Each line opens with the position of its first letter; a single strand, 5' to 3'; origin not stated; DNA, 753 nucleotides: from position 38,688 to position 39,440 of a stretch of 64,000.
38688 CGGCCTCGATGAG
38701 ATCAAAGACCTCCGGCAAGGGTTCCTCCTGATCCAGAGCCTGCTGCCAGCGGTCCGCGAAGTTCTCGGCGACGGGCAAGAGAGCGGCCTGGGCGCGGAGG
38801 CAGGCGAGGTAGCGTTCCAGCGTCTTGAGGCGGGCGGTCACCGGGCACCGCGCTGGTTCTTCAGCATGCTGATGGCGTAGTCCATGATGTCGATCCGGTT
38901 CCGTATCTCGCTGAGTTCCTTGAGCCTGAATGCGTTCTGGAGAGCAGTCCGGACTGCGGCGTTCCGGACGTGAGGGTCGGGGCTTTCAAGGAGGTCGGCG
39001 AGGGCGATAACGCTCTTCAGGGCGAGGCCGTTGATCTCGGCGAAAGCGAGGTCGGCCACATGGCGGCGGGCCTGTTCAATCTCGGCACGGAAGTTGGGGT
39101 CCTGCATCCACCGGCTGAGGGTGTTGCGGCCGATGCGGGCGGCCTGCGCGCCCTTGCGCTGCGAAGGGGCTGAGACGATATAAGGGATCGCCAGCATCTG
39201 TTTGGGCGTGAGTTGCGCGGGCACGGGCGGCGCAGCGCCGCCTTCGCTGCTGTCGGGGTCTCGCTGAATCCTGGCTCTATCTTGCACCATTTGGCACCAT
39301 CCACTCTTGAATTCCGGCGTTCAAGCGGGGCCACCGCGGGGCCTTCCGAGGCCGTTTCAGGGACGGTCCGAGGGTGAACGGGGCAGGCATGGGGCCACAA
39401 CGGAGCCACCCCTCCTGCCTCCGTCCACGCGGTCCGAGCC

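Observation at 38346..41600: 3.2-kb islet bracketed by imperfect ~35-bp direct repeats: HTH protein, unknown protein, PD-(D/E)XK nuclease and methyltransferase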

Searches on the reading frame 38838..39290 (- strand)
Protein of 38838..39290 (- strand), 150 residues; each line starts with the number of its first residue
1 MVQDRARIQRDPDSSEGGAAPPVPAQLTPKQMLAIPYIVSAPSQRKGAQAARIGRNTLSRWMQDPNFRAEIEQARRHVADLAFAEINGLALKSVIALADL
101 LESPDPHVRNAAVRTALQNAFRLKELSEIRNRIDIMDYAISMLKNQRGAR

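Call 9: search_protein_families(library=pfam, proteins=[window:38838-39290:-], max_evalue=1)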
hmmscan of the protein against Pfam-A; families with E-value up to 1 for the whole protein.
window:38838-39290:- (150 aa): 3 families
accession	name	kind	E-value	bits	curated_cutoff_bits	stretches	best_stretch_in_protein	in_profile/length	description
PF13646.12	HEAT_2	-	0.022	15.5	27.7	2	92-115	31-54/88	HEAT repeats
PF02985.28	HEAT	-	0.042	14.6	23.5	1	97-114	5-22/31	HEAT repeat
PF20901.3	Sf6_terminase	-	0.16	12.5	27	1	55-91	31-68/106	Bacteriophage Sf6, terminase small subunit-like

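Call 10: search_protein_families(library=padloc, proteins=[window:38838-39290:-], max_evalue=1)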
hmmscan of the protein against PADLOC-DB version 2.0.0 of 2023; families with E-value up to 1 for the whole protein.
window:38838-39290:- (150 aa): 0 families

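Call 11: search_protein_families(library=phrogs, proteins=[window:38838-39290:-], max_evalue=1)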
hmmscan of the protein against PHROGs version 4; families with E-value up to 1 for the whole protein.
window:38838-39290:- (150 aa): 9 families
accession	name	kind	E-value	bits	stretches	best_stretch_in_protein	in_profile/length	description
phrog_2538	-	head and packaging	2.6e-05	25.3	1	27-98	3-71/129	terminase small subunit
phrog_7344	-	head and packaging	0.0028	18.9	1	26-111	12-95/161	terminase small subunit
phrog_4044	-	head and packaging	0.0078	16.7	1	45-86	43-85/180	terminase small subunit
phrog_4102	-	head and packaging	0.052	14.7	1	37-88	26-89/166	terminase small subunit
phrog_1482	-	head and packaging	0.069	13.8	1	54-87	43-78/147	terminase small subunit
phrog_16278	-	DNA, RNA and nucleotide metabolism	0.11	13.9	1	37-133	10-96/170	HTH DNA binding protein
phrog_5305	-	unknown function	0.14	13.4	0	63-87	17-41/71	-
phrog_6573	-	unknown function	0.15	13.2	1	27-41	3-17/34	-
phrog_3982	-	unknown function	0.19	12.9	1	34-69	67-104/112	-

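Call 32: search_protein_families(library=ncbifam, proteins=[window:38838-39290:-], max_evalue=1)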
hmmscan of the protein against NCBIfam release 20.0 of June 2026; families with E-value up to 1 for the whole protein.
window:38838-39290:- (150 aa): 1 family
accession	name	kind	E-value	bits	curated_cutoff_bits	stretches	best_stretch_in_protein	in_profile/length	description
NF047416.1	penta_HetL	equivalog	0.0018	17.8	260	1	49-94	161-206/218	heterocyst differentiation pentapeptide repeat protein HetL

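Call 42: find_homologous_proteins(query=window:38838-39290:-, max_evalue=0.001)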
Query window:38838-39290:- (150 aa): 34 proteins with E <= 0.001 among 153 candidates.
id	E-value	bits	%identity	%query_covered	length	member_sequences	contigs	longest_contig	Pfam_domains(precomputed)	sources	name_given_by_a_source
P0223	1.3e-84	299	93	100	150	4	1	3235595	-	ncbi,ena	-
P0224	7.4e-69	248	78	100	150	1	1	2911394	-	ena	-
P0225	3.3e-68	246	78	100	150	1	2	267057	-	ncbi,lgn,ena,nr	ncbi:MAG: hypothetical protein OXL97_10380 [Chloroflexota bacterium]|nr:hypothetical protein [Chloro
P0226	7.8e-66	238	77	100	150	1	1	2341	-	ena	-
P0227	1.3e-65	238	77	100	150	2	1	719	-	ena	-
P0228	5.7e-65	235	77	100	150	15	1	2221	-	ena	-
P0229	8.6e-65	235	75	100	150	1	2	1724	-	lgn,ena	-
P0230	1.6e-64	234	80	83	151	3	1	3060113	-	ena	-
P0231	1.9e-61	224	71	100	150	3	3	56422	-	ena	-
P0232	7.4e-61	222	71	100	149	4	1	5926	-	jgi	-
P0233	2.8e-60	220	74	100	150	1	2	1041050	-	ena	-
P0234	5.8e-60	219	69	100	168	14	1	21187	-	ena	-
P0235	1.4e-59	218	76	91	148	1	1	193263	-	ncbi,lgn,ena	-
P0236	1.8e-58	214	79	87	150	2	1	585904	-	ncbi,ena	-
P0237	3.6e-58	213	72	92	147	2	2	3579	-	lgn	-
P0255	6.4e-43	164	64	84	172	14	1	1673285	-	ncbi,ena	-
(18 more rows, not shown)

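Call 44: find_encoding_contigs(protein=P0223, flank=10000, max_places=4)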
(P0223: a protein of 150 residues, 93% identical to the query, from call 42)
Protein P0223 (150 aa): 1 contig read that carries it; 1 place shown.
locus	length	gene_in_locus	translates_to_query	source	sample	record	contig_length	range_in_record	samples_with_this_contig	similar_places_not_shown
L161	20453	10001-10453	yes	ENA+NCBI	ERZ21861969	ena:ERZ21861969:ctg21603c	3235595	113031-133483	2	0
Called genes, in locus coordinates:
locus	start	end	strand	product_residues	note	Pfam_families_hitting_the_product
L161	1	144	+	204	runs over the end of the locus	PF07978:NIPSNAP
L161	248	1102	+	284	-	PF01557:FAA_hydrolase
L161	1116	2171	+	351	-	PF00190:Cupin_1 (faint), PF02041:Auxin_BP (faint), PF05899:Cupin_3 (faint), PF12973:Cupin_7 (faint), PF02311:AraC_binding (faint), PF03079:ARD (faint), PF07883:Cupin_2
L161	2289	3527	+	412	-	PF01408:GFO_IDH_MocA, PF02894:GFO_IDH_MocA_C (faint), PF22725:GFO_IDH_MocA_C3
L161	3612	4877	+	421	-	PF00355:Rieske, PF19301:LigXa_C (weak)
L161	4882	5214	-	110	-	PF02452:PemK_toxin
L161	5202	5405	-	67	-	-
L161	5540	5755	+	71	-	-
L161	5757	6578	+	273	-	PF00106:adh_short, PF08659:KR (weak), PF13561:adh_short_C2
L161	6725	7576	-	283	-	PF13489:Methyltransf_23, PF05175:MTS (faint), PF08241:Methyltransf_11, PF08242:Methyltransf_12, PF13649:Methyltransf_25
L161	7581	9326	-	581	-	PF03235:GmrSD_N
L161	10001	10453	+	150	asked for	-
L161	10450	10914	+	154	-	-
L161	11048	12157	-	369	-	PF04909:Amidohydro_2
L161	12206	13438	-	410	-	PF00355:Rieske, PF19301:LigXa_C (faint)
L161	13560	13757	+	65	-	-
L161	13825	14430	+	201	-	PF00881:Nitroreductase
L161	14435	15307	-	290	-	PF00941:FAD_binding_5, PF03450:CO_deh_flav_C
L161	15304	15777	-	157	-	PF00111:Fer2, PF01799:Fer2_2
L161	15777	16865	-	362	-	PF08240:ADH_N, PF16912:Glu_dehyd_C (weak), PF00107:ADH_zinc_N, PF13602:ADH_zinc_N_2 (weak)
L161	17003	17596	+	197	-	PF00583:Acetyltransf_1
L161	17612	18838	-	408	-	PF01408:GFO_IDH_MocA, PF22725:GFO_IDH_MocA_C3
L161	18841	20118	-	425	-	PF00355:Rieske, PF19301:LigXa_C (weak)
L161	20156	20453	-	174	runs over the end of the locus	PF04978:MST, PF12867:DinB_2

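Call 45: find_encoding_contigs(protein=P0255, flank=10000, max_places=4)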
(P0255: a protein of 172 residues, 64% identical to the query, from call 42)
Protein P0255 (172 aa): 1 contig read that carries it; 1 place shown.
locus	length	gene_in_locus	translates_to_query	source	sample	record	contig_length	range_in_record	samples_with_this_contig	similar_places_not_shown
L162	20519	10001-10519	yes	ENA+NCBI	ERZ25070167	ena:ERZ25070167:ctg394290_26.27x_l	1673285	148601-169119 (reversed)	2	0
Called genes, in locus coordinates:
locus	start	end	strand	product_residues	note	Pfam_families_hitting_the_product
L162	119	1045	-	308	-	-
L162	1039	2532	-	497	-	-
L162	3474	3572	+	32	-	-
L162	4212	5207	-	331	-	PF03631:Virul_fac_BrkB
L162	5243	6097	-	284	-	PF00459:Inositol_P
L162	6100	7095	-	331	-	PF00579:tRNA-synt_1b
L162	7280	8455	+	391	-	PF02771:Acyl-CoA_dh_N, PF02770:Acyl-CoA_dh_M, PF00441:Acyl-CoA_dh_1, PF08028:Acyl-CoA_dh_2, PF22924:ACOX_C_alpha1 (faint)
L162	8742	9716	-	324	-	PF05598:DUF772, PF01609:DDE_Tnp_1, PF13359:DDE_Tnp_4, PF13612:DDE_Tnp_1_3, PF13751:DDE_Tnp_1_6 (weak)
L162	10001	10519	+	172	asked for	-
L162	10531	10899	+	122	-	-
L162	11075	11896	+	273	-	PF05598:DUF772, PF01609:DDE_Tnp_1, PF13612:DDE_Tnp_1_3 (weak)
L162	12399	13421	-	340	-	PF13384:HTH_23 (weak), PF13936:HTH_38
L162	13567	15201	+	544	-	PF00342:PGI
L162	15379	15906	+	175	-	PF00111:Fer2, PF13085:Fer2_3 (weak), PF01799:Fer2_2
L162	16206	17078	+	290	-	PF00561:Abhydrolase_1, PF12146:Hydrolase_4 (weak), PF12697:Abhydrolase_6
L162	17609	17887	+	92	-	-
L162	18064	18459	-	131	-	PF01042:Ribonuc_L-PSP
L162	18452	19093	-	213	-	-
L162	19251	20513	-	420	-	-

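Call 65: search_protein_families(library=pfam, proteins=[L161:7581-9326:-, L162:10531-10899:+, L162:10001-10519:+], max_evalue=0.01)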
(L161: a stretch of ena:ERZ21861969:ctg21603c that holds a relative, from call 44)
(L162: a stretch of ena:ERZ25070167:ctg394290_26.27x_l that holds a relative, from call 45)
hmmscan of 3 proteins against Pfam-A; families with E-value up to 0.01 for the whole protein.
L161:7581-9326:- (581 aa): 3 families
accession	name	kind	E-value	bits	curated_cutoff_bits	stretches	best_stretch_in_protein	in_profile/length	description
PF03235.19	GmrSD_N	-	4.3e-29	102.5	33.2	1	17-255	5-196/199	GmrSD restriction endonuclease, N-terminal domain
PF07510.16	GmrSD_C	-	0.0004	20.7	23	1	469-522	47-95/138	GmrSD restriction endonucleases, C-terminal domain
PF13395.12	HNH_4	-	0.0056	17.1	22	0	469-489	16-36/54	HNH endonuclease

L162:10531-10899:+ (122 aa): 0 families

L162:10001-10519:+ (172 aa): 0 families

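Call 66: search_protein_families(library=padloc, proteins=[L161:7581-9326:-, L162:10001-10519:+, L162:10531-10899:+], max_evalue=0.01)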
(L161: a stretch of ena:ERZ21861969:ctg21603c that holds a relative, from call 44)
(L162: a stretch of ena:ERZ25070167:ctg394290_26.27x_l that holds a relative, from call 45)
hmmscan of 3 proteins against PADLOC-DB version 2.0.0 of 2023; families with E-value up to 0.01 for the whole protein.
L161:7581-9326:- (581 aa): 15 families
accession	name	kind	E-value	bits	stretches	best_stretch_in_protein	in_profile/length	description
PDLC04151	HEC-05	-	5.3e-204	677.3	1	7-578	25-593/600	-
PDLC04150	HEC-05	-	1.2e-116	388.9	1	9-578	9-581/583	-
PDLC04152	HEC-05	-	1.7e-74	249.4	1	7-569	6-553/566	-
PDLC04153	HEC-05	-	2.4e-62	209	1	5-577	4-607/621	-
PDLC04709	PDC-M55C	-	5.4e-19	66.2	1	11-333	18-317/554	-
PDLC03877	NsnA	-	2e-07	28.6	1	9-62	52-106/385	-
PDLC04157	HEC-06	-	7.5e-06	22.8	0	15-47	16-48/558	-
PDLC02792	SspE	-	8.2e-06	22.4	1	21-113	23-111/771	SspE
PDLC04027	PD-T4-2_A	-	7.1e-05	20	0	23-51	54-82/363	-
PDLC04155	HEC-06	-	7.7e-05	19.4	0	16-47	15-46/562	-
PDLC02686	Orf5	-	0.00013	18.6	0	17-112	16-93/566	Orf5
PDLC04154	HEC-06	-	0.00088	16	0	92-110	69-87/569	-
PDLC02695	Orf5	-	0.0012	15.3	0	92-110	75-93/601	Orf5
PDLC02783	SspE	-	0.0045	13.3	1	18-110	21-106/793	SspE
PDLC02687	Orf5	-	0.0098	12.7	0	68-110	37-81/543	Orf5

L162:10001-10519:+ (172 aa): 1 family
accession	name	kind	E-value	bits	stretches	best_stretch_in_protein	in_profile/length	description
PDLC01150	HEAT_CxxC_PDDEXK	-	0.0053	14.1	1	103-149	42-90/288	HEAT_CxxC_PD-DEXK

L162:10531-10899:+ (122 aa): 0 families
